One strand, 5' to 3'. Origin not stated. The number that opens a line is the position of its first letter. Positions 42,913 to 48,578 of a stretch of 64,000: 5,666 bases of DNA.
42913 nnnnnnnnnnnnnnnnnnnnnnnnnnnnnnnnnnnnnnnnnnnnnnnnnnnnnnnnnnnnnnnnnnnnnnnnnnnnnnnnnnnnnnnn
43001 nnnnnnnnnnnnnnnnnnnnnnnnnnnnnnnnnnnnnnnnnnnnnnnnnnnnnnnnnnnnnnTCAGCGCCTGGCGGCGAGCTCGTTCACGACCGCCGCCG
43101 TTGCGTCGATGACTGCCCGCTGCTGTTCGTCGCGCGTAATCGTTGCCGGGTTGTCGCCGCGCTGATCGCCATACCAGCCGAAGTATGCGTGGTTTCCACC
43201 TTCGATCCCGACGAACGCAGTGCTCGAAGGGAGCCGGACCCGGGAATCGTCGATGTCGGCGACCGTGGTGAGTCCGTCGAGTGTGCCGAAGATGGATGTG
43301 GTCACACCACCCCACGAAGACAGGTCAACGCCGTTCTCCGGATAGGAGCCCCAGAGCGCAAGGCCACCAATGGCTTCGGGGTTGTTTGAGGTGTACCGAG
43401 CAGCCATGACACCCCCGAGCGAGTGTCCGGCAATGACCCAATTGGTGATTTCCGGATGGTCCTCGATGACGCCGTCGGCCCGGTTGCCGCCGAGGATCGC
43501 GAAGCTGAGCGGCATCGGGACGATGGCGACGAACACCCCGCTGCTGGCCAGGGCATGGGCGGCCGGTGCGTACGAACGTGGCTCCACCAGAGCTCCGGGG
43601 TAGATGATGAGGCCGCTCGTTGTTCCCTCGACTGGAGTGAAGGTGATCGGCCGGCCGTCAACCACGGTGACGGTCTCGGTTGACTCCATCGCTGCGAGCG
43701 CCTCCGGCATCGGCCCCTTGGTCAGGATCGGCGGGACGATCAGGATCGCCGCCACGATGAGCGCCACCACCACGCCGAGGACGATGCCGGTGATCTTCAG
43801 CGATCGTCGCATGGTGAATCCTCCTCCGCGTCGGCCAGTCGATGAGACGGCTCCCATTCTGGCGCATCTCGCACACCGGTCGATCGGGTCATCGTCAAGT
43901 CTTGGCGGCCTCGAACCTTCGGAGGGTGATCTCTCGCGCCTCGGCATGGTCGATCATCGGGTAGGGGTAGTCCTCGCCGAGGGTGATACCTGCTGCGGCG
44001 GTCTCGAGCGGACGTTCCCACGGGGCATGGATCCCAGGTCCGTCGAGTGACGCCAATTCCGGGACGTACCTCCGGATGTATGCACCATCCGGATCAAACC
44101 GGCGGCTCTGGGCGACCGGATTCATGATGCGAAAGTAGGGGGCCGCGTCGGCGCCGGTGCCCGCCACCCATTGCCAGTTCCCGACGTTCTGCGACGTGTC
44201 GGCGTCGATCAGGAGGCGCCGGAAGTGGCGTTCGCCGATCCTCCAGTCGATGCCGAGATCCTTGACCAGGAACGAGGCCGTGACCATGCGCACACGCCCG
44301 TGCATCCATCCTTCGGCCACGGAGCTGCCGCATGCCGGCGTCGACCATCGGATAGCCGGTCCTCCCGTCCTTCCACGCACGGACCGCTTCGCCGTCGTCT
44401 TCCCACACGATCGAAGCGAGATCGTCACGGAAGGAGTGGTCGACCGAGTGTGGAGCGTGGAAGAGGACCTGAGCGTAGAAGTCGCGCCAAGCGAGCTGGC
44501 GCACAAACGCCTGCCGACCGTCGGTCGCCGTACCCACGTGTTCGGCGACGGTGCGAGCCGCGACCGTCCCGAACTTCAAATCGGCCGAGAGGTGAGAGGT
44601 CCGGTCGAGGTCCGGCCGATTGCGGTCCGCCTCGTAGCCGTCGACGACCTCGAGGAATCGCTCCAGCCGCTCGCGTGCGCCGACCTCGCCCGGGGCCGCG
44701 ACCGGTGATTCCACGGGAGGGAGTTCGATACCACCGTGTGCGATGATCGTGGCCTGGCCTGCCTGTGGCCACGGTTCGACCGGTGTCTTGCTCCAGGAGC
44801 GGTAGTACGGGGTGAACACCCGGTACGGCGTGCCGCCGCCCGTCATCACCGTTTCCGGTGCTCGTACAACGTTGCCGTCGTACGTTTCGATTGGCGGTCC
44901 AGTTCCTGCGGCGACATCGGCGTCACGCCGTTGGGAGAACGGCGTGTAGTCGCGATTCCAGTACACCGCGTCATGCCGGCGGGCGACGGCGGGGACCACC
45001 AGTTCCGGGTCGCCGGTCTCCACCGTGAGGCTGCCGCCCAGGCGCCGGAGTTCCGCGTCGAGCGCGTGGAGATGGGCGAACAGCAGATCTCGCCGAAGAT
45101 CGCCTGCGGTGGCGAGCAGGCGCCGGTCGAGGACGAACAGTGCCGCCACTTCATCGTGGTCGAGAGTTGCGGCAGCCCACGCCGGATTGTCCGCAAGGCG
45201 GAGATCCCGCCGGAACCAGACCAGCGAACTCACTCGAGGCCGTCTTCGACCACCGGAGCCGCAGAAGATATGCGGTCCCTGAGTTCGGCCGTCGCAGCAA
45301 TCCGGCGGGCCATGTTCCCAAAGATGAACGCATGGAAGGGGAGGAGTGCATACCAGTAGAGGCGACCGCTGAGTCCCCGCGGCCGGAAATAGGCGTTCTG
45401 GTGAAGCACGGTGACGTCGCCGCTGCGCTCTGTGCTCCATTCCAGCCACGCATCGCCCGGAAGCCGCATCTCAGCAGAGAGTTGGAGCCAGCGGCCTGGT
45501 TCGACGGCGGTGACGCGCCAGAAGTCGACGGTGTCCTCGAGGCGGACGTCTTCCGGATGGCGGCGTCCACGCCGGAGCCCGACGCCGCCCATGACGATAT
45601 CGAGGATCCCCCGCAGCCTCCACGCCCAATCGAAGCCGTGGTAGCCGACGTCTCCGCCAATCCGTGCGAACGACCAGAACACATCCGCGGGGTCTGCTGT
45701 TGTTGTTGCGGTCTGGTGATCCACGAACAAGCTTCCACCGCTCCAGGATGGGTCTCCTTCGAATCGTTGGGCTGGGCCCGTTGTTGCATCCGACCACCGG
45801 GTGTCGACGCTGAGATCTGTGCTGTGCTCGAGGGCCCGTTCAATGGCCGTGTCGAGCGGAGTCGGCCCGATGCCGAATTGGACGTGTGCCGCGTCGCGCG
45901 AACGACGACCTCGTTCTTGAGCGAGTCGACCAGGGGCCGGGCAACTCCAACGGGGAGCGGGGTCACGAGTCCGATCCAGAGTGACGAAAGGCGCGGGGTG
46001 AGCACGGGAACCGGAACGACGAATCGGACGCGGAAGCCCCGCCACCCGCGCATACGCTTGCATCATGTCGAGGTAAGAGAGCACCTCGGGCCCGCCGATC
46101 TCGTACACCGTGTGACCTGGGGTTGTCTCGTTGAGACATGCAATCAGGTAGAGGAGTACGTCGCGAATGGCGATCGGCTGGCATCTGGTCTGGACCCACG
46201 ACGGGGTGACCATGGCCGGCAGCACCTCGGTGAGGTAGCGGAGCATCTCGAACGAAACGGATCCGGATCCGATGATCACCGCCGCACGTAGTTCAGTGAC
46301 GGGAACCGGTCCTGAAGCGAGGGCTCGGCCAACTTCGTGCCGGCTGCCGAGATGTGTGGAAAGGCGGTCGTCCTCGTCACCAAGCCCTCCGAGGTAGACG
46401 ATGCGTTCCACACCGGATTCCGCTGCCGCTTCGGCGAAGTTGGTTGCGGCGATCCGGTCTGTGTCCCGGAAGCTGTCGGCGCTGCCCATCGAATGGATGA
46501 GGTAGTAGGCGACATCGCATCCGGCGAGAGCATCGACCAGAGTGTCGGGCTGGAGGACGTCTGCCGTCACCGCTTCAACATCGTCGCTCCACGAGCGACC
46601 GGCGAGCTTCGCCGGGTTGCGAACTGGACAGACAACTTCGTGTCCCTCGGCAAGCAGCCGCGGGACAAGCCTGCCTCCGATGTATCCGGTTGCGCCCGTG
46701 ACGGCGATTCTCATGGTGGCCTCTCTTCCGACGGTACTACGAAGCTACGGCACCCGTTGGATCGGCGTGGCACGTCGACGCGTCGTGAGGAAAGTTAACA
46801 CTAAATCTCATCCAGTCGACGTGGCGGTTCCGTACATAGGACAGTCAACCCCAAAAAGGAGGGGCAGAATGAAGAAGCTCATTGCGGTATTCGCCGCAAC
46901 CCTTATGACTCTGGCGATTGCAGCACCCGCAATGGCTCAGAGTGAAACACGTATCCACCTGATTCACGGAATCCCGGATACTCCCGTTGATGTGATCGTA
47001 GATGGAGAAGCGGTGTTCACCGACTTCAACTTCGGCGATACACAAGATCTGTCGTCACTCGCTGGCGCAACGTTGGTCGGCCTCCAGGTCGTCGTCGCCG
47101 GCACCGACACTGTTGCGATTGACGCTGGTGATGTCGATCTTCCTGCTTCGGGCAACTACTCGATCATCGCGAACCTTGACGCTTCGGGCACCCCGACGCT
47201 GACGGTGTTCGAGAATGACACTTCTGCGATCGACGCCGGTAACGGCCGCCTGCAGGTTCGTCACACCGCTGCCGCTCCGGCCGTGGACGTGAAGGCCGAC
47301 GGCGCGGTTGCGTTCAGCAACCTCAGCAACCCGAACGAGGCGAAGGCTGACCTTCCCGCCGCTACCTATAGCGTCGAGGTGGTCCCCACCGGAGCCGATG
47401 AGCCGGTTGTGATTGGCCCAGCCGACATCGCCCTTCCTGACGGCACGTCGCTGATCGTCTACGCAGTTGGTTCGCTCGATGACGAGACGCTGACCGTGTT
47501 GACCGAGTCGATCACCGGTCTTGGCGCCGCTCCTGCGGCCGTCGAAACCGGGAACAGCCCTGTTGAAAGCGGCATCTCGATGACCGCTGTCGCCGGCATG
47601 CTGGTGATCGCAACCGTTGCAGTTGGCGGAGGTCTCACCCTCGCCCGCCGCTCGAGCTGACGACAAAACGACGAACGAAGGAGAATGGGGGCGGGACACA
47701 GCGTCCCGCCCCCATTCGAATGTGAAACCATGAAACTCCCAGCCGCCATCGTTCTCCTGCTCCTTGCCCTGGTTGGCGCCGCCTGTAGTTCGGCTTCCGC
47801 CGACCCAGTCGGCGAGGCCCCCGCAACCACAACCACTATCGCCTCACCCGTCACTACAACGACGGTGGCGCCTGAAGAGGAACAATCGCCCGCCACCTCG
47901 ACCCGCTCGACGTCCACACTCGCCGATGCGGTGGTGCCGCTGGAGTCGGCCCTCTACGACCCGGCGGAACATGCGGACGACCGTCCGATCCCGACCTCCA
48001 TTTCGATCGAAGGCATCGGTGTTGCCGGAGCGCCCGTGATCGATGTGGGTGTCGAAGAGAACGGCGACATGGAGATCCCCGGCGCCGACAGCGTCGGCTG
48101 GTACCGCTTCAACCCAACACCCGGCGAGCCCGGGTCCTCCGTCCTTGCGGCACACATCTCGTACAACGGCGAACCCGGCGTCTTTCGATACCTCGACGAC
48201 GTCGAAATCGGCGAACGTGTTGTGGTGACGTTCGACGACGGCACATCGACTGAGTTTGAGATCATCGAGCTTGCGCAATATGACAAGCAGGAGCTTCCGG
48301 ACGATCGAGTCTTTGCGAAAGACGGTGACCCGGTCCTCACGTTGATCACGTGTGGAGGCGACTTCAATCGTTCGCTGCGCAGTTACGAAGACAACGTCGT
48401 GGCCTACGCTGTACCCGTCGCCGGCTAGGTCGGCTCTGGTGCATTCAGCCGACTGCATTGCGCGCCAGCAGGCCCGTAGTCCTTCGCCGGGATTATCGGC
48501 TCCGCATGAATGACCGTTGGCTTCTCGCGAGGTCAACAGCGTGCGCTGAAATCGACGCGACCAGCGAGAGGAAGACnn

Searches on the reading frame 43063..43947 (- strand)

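Call 4: search_protein_families(library=pfam, proteins=[window:43063-43947:-], max_evalue=0.001)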
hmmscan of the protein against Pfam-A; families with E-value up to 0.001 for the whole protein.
window:43063-43947:- (294 aa): 3 families
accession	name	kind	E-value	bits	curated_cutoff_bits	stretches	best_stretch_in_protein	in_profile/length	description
PF12695.13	Abhydrolase_5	-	4.2e-54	183.2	27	1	112-276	1-163/164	Alpha/beta hydrolase family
PF12146.15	Hydrolase_4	-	0.00012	21.9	27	1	160-221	69-131/239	Serine aminopeptidase, S33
PF00561.26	Abhydrolase_1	-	0.00039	20.6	25.8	1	163-205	64-105/245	alpha/beta hydrolase fold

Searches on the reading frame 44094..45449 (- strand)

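Call 4: search_protein_families(library=pfam, proteins=[window:44094-45449:-], max_evalue=0.001)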
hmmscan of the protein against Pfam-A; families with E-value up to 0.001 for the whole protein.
window:44094-45449:- (451 aa): 2 families
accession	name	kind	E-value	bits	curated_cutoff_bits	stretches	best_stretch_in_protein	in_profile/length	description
PF00875.24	DNA_photolyase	-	7.3e-39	133.8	26.6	1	75-228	1-161/164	DNA photolyase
PF03441.19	FAD_binding_7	-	6.9e-20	71.8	27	1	315-377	1-65/203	FAD binding domain of DNA photolyase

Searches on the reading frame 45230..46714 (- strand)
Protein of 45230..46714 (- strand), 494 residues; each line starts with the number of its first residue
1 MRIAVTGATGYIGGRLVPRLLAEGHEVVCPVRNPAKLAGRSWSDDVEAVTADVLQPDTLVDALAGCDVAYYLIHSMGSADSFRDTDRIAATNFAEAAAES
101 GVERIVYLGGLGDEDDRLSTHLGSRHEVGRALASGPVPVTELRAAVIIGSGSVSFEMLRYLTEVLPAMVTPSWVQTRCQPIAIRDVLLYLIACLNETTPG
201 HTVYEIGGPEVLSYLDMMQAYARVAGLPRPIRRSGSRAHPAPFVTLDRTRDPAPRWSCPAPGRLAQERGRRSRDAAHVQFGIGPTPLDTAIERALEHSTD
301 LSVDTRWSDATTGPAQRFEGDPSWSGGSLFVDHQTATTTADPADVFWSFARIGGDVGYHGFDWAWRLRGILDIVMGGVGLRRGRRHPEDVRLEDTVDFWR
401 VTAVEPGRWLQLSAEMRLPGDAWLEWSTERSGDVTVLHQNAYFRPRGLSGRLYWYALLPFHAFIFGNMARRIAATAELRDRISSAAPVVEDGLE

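Call 4: search_protein_families(library=pfam, proteins=[window:45230-46714:-], max_evalue=0.001)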
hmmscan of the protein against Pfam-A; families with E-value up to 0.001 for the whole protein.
window:45230-46714:- (494 aa): 5 families
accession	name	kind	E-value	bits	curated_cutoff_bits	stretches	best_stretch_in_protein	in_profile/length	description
PF11066.14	DUF2867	-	3.9e-32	111.9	27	1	324-468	1-142/142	Protein of unknown function (DUF2867)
PF13460.12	NAD_binding_10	-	9.7e-20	71.6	27.2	1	7-117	1-105/184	NAD(P)H-binding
PF05368.20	NmrA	-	8.8e-14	52.2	27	1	2-226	4-235/298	NmrA-like family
PF01370.27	Epimerase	-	1.4e-11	44.7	20.9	1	3-109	1-114/240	NAD dependent epimerase/dehydratase family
PF01073.25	3Beta_HSD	-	4e-06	26.5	22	1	4-108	1-114/280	3-beta hydroxysteroid dehydrogenase/isomerase family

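Call 30: search_protein_families(library=ncbifam, proteins=[window:45230-46714:-], max_evalue=0.00001)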
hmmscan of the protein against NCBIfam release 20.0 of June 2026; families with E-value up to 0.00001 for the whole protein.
window:45230-46714:- (494 aa): 8 families
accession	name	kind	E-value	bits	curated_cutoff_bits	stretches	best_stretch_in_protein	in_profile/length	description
NF004520.0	PRK05865.1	equivalog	3.5e-13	48.3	1509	1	1-223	1-200/854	sugar epimerase family protein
TIGR03466.1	HpnA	hypoth_equivalog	9.6e-13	47.7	367.65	1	3-108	3-111/327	hopanoid-associated sugar epimerase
NF058621.1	DiazavRedAvaA7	equivalog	4.6e-11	42.9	400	1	1-106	1-110/304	3-diazoavenalumate denitrifying reductase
NF050030.1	thlkprotThyD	equivalog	1.8e-08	33.9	400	1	1-71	1-74/305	thylakoid membrane protein ThyD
NF042422.1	oxyalk_red_OleD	equivalog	9.3e-08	31.8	580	1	1-108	1-108/329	2-alkyl-3-oxoalkanoate reductase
TIGR04180.1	EDH_00030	hypoth_equivalog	6.4e-07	28.7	475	1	4-107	2-118/297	NAD-dependent 4,6-dehydratase LegB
NF042423.1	oxyalk_red_Shew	equivalog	2.8e-06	26.7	580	1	2-107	10-115/331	2-alkyl-3-oxoalkanoate reductase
NF052578.1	StrlDmthSdmBMthl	equivalog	2.9e-06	27.3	600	1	1-105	1-108/328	sterol demethylase protein SdmB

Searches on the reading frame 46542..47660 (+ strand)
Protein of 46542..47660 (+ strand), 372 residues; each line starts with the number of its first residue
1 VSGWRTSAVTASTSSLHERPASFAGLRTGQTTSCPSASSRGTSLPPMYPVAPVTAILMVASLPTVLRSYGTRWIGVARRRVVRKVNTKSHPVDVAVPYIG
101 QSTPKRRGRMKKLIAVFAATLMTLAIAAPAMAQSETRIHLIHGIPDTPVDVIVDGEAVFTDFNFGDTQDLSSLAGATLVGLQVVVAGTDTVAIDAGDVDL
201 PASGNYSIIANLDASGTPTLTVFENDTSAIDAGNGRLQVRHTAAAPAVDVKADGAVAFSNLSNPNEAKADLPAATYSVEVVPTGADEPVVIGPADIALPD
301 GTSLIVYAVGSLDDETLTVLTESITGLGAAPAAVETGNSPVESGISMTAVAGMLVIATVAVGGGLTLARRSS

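Call 4: search_protein_families(library=pfam, proteins=[window:46542-47660:+], max_evalue=0.001)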
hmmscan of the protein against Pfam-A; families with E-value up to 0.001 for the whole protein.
window:46542-47660:+ (372 aa): 1 family
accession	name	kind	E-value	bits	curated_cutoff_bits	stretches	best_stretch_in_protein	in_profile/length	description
PF14344.12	DUF4397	-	1.2e-24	87.6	30.6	2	137-250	2-118/119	Domain of unknown function (DUF4397)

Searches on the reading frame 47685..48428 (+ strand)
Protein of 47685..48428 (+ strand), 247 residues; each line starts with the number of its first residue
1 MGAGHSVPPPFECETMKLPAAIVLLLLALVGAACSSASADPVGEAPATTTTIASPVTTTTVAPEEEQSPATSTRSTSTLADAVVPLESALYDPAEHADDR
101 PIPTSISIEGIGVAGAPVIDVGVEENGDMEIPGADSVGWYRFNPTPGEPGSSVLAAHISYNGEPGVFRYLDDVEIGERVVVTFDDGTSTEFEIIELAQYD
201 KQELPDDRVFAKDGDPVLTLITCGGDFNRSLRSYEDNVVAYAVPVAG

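Call 4: search_protein_families(library=pfam, proteins=[window:47685-48428:+], max_evalue=0.001)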
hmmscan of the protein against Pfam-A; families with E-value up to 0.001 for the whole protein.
window:47685-48428:+ (247 aa): 1 family
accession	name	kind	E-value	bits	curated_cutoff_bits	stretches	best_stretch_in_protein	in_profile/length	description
PF04203.18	Sortase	-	1.4e-20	73.8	26.6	1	107-245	2-125/125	Sortase domain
